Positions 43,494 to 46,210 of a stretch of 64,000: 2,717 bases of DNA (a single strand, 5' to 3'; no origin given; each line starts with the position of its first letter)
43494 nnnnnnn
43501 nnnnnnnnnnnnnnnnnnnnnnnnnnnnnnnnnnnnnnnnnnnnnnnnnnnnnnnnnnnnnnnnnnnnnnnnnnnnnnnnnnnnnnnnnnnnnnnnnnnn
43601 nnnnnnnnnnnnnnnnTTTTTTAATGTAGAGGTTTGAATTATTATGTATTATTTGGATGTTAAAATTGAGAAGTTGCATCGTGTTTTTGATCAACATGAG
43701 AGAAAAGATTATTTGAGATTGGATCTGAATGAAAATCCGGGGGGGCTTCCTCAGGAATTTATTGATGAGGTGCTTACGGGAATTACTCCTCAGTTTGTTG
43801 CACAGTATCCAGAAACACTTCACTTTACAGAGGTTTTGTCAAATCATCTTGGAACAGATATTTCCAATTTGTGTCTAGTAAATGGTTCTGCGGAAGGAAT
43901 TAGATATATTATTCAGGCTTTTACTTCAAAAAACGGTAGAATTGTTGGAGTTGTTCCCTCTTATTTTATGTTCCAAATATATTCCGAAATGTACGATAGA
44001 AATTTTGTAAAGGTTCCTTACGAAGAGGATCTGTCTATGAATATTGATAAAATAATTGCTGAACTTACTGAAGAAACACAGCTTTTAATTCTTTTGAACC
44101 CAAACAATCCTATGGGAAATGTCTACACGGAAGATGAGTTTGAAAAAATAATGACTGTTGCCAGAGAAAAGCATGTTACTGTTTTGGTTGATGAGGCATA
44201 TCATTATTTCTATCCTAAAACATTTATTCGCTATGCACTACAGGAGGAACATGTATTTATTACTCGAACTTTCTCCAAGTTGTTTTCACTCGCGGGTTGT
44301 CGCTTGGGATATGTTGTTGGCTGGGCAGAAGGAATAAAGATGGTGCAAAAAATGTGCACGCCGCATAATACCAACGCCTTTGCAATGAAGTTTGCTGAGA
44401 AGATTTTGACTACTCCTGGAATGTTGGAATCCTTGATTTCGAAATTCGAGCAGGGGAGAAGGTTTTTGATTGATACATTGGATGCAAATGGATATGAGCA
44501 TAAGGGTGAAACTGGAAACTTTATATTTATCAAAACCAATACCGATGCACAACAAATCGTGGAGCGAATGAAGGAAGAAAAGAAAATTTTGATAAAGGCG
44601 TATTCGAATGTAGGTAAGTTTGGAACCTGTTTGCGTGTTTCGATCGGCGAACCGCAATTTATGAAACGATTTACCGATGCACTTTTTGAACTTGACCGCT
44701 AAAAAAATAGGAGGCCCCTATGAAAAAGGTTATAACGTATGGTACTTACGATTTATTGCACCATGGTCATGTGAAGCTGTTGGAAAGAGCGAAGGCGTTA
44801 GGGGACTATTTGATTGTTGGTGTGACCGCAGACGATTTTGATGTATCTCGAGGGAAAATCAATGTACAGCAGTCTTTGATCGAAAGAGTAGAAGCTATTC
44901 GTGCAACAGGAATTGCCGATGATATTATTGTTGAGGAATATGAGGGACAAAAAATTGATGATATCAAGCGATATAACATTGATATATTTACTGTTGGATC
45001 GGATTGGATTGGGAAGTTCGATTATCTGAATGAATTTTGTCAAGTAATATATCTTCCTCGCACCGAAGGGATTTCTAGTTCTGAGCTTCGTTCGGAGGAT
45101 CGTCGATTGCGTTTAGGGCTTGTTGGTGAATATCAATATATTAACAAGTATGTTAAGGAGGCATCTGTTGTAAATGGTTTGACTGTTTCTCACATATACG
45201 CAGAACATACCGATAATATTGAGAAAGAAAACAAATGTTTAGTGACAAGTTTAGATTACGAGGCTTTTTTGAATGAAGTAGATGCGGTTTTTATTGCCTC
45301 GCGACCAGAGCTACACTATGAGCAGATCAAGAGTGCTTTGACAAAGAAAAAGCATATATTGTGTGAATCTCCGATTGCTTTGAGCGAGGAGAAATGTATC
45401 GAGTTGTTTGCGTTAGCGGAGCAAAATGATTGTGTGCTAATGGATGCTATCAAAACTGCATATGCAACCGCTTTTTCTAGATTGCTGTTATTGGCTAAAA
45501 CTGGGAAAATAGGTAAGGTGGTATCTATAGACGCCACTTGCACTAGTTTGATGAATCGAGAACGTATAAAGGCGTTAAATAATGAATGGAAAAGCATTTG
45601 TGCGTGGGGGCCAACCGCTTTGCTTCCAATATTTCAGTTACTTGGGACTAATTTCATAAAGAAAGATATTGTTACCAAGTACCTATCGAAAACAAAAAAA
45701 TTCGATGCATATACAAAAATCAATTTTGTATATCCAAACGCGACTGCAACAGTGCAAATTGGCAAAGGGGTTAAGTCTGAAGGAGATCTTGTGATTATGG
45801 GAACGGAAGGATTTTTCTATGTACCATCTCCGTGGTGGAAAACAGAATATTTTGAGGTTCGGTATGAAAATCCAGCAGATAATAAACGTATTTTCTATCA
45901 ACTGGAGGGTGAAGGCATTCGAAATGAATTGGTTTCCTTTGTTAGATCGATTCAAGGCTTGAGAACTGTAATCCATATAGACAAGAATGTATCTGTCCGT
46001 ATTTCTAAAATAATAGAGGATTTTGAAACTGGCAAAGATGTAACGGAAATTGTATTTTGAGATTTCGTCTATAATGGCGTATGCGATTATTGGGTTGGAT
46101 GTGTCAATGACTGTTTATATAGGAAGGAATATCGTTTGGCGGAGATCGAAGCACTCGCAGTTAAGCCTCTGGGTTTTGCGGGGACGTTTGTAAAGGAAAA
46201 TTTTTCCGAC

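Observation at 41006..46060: Block of TagF-like, LicD, GNAT, HisC/CobD-like and a TagD-oxidoreductase fusion: candidate pathway for a CDP-activated amino-polyol phosphate decoration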

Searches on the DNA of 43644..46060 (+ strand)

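Call 49: search_dna_similar(query=window:43644-46060:+, collection=ecoli_genomes, mode=distant, max_evalue=0.001, max_rows=20)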
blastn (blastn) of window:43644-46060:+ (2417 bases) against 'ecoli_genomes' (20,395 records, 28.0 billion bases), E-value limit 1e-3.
Records with a match: 1; places in all: 1; records where one place covers at least 80% of the query: 0.
Genomes with a match: 1 of 5426; with a place that covers at least 80% of the query: 0. Places per genome that has any: lowest 1, median 1, highest 1. On chromosomes: 1 places; on plasmids: 0.
Best place of each record, by identity: 60-80% 1.
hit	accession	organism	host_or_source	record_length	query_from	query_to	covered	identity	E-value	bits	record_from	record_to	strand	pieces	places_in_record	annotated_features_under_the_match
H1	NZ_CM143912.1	Escherichia coli strain E04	Homo sapiens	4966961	2123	2287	7%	71.1%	4e-10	77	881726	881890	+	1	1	Gfo/Idh/MocA family oxidoreductase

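Call 50: get_annotated_region(hit=H1, flank=12000)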
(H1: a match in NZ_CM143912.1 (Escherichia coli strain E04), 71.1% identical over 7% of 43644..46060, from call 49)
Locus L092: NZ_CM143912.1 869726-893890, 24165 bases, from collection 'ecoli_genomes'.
description: Escherichia coli strain E04 chromosome, whole genome shotgun sequence
organism: Escherichia coli strain E04 (NCBI taxid 562)
replicon: chromosome; assembly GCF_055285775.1
host: Homo sapiens; source: urine sample; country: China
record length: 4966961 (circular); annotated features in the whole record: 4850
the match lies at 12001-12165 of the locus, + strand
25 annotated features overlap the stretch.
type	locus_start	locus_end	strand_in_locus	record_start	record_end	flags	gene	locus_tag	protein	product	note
CDS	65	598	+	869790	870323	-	-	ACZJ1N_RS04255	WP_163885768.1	putative zinc ribbon protein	-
CDS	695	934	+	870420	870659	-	-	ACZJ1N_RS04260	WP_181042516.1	helix-turn-helix transcriptional regulator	-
CDS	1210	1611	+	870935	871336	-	-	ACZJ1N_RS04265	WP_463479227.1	putative zinc ribbon protein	-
CDS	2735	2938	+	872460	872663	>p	tssK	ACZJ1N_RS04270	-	type VI secretion system baseplate subunit TssK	frameshifted; incomplete; partial in the middle of a contig; missing C-terminus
CDS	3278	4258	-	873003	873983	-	-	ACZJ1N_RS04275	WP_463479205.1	IS5-like element ISKpn26 family transposase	-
CDS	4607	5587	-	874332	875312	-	-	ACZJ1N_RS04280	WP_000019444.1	IS5-like element ISKpn26 family transposase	-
CDS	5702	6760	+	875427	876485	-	rfbB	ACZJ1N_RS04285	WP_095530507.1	dTDP-glucose 4,6-dehydratase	-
CDS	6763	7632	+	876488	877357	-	rfbA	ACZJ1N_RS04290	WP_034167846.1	glucose-1-phosphate thymidylyltransferase RfbA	-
CDS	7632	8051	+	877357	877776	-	-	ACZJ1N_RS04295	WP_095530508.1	sugar 3,4-ketoisomerase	-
CDS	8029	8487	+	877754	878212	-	-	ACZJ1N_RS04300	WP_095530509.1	acyltransferase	-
CDS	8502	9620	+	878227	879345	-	-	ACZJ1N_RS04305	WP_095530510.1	DegT/DnrJ/EryC1/StrS family aminotransferase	-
CDS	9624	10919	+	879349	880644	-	-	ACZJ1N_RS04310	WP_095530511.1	CDP-glycerol glycerophosphotransferase family protein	-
CDS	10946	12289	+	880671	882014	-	-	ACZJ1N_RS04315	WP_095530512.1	Gfo/Idh/MocA family oxidoreductase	-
CDS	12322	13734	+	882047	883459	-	-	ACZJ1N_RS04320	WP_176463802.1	lipopolysaccharide biosynthesis protein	-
CDS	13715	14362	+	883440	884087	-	-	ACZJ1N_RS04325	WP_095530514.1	HAD family hydrolase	-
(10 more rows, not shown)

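Call 84: search_dna_similar(query=L092:9624-14362:+, collection=ecoli_genomes, mode=near, max_rows=15)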
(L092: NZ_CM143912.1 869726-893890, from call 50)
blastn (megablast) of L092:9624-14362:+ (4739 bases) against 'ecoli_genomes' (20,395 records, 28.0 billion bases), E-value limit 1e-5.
Records with a match: 1; places in all: 1; records where one place covers at least 80% of the query: 1.
Genomes with a match: 1 of 5426; with a place that covers at least 80% of the query: 1. Places per genome that has any: lowest 1, median 1, highest 1. On chromosomes: 1 places; on plasmids: 0.
Best place of each record, by identity: >=99% 1.
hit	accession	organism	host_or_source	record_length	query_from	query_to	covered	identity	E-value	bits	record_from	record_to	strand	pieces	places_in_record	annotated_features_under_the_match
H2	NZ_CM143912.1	Escherichia coli strain E04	Homo sapiens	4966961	1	4739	100%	100.0%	0e+0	8752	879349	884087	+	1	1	lipopolysaccharide biosynthesis protein | Gfo/Idh/MocA family oxidoreductase | CDP-glycerol glycerophosphotransferase family protein | HAD family hydrolase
